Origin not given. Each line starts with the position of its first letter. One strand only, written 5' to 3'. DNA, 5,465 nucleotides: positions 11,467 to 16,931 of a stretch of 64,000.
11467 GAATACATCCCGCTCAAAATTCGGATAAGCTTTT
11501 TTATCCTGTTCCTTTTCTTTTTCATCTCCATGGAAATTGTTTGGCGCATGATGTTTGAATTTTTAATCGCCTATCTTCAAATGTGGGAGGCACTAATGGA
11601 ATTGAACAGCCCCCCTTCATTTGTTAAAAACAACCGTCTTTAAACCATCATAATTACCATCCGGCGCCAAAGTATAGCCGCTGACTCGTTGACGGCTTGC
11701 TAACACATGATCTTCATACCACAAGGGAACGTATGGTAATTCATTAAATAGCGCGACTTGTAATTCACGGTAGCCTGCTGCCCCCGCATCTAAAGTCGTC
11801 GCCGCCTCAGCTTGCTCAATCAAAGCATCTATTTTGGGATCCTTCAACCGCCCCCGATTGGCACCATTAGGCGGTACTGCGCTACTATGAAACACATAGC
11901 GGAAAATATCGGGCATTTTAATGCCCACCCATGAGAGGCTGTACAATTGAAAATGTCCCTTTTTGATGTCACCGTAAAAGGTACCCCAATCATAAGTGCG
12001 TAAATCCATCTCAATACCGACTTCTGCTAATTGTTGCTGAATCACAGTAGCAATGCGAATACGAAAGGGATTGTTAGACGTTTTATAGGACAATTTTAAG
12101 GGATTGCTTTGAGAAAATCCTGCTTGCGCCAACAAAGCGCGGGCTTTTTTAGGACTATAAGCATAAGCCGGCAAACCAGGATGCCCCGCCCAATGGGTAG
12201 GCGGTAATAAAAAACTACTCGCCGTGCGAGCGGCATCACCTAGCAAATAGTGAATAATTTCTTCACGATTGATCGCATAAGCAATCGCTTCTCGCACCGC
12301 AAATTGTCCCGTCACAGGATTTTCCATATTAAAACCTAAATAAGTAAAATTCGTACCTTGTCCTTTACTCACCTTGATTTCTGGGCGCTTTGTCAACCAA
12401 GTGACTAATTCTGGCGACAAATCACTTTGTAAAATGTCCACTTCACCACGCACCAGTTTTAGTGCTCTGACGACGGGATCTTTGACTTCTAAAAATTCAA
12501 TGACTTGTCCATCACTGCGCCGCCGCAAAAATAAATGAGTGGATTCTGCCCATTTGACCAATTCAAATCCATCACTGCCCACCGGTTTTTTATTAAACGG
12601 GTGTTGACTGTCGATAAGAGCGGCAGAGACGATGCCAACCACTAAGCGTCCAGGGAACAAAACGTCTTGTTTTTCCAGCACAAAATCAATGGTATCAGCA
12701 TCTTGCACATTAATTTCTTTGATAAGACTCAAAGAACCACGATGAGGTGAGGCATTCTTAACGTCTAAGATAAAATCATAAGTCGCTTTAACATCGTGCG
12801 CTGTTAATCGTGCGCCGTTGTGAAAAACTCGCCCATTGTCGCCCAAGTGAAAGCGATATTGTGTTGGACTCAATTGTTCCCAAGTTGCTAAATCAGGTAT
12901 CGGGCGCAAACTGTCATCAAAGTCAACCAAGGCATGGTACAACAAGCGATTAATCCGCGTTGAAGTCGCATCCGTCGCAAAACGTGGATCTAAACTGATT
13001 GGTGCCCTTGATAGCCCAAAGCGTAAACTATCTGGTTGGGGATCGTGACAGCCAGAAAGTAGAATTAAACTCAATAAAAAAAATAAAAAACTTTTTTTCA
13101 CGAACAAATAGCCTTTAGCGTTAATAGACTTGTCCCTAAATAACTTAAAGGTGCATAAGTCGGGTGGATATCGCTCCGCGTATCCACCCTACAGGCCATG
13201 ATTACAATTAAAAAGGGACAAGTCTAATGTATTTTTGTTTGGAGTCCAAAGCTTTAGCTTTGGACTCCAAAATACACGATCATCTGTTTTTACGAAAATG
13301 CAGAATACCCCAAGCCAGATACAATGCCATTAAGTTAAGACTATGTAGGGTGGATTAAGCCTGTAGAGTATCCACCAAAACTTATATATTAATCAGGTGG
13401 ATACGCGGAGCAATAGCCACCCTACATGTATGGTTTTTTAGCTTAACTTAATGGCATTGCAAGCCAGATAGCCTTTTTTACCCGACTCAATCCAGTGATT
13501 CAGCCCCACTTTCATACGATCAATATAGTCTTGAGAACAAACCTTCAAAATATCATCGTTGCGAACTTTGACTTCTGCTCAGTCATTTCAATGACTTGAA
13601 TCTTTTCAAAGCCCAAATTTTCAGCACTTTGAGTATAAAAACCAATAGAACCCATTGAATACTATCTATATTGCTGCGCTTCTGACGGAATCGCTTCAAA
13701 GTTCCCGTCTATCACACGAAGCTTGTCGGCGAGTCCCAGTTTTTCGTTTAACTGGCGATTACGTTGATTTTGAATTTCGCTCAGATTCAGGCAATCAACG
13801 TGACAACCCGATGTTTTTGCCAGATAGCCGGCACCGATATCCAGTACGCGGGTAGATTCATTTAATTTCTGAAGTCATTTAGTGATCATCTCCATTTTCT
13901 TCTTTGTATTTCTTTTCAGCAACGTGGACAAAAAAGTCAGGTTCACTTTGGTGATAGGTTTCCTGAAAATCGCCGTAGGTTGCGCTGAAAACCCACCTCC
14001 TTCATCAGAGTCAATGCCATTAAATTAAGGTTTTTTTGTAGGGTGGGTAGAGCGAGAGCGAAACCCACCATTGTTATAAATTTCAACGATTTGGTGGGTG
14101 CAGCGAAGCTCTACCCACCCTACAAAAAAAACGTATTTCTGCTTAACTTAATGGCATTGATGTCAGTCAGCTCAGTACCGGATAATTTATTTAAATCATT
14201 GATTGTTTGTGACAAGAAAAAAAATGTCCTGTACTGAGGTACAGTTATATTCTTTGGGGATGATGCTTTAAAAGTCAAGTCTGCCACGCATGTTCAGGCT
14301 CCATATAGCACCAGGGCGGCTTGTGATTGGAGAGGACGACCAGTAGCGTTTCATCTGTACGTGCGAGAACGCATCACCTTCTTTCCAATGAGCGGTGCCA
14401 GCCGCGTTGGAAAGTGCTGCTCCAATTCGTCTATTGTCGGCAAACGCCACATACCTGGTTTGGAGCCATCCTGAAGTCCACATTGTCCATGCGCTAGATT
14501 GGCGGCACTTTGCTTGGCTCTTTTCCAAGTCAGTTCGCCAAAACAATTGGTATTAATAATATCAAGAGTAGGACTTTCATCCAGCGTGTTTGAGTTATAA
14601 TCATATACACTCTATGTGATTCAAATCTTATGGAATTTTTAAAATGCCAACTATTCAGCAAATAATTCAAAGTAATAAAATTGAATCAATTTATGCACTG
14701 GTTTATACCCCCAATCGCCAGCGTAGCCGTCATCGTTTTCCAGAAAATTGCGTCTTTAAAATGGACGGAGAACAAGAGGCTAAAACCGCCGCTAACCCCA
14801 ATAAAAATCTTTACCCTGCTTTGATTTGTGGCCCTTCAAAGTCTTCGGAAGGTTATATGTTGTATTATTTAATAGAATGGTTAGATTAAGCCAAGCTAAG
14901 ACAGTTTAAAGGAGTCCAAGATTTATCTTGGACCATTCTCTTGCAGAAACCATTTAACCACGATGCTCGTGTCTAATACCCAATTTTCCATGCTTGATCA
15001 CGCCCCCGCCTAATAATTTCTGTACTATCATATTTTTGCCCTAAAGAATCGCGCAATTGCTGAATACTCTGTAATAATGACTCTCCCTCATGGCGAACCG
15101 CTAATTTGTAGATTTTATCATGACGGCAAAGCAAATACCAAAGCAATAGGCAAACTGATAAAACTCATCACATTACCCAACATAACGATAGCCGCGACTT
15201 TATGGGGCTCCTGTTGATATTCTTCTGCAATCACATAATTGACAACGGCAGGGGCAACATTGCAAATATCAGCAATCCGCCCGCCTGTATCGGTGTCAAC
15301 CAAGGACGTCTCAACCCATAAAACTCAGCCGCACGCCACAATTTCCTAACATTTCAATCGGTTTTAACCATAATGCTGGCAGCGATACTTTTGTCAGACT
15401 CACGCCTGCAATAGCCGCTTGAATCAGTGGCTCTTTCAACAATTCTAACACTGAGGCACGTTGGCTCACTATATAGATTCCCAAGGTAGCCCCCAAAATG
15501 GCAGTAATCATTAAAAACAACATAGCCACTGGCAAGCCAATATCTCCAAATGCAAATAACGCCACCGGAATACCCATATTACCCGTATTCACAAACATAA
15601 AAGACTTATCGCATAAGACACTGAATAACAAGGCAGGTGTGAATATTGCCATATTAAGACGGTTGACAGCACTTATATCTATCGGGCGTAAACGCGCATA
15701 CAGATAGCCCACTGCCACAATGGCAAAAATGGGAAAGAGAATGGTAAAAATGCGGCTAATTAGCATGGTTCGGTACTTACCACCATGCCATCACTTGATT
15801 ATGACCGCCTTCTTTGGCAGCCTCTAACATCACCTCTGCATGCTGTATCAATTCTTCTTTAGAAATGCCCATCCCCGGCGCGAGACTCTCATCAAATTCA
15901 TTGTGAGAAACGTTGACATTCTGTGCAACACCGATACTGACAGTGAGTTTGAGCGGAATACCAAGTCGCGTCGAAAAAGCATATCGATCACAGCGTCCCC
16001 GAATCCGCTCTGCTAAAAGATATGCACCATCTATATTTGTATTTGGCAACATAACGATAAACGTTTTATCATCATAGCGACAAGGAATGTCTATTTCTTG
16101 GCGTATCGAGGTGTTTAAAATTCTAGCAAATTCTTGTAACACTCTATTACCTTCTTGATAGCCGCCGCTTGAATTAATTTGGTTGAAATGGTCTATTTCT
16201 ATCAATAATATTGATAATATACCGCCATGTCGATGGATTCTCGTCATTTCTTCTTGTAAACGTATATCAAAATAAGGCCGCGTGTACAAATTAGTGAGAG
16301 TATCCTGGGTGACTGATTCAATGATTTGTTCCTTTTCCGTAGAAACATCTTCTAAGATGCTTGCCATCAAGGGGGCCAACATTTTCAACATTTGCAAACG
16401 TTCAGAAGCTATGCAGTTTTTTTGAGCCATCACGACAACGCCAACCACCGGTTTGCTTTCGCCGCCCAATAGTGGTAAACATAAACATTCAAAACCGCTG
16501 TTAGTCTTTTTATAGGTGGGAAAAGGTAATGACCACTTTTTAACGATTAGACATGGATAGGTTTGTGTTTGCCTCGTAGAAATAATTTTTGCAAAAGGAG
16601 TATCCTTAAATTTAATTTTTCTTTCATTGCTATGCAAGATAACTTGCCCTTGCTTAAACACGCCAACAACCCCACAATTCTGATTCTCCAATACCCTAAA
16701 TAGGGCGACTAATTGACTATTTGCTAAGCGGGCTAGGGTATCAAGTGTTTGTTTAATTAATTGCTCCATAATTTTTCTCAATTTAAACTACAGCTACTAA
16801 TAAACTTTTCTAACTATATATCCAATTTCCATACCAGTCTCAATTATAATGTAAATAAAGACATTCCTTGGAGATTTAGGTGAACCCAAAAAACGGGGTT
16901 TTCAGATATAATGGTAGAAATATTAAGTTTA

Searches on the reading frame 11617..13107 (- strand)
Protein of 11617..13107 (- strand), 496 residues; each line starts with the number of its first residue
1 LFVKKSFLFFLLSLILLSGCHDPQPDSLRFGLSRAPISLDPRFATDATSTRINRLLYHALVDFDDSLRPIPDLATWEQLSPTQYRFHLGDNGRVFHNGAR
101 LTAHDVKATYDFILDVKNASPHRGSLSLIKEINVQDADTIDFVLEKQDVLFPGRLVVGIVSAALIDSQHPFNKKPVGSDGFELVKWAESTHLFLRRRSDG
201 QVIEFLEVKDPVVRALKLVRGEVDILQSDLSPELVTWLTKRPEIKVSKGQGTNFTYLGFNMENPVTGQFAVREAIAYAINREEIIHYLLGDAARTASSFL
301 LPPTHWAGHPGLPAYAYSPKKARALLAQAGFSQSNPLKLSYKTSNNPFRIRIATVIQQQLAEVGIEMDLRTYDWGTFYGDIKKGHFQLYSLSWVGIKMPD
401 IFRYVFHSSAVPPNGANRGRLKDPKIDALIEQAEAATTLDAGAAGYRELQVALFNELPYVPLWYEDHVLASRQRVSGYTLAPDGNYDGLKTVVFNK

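Call 24: search_protein_families(library=pfam, proteins=[window:11617-13107:-])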
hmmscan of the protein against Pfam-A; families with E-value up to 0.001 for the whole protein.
window:11617-13107:- (496 aa): 1 family
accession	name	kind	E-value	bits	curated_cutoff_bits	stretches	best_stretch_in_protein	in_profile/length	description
PF00496.27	SBP_bac_5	-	1.4e-61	209.1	32.4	1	69-399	2-352/368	Bacterial extracellular solute-binding proteins, family 5 Middle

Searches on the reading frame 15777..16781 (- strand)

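Call 24: search_protein_families(library=pfam, proteins=[window:15777-16781:-])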
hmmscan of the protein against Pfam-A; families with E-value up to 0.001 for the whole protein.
window:15777-16781:- (334 aa): 2 families
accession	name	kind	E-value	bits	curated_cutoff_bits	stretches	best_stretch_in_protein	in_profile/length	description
PF00990.26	GGDEF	-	1.8e-31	109.5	23.8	1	158-329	2-161/161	Diguanylate cyclase, GGDEF domain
PF13185.12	GAF_2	-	2.4e-05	25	28.6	1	5-144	4-136/136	GAF domain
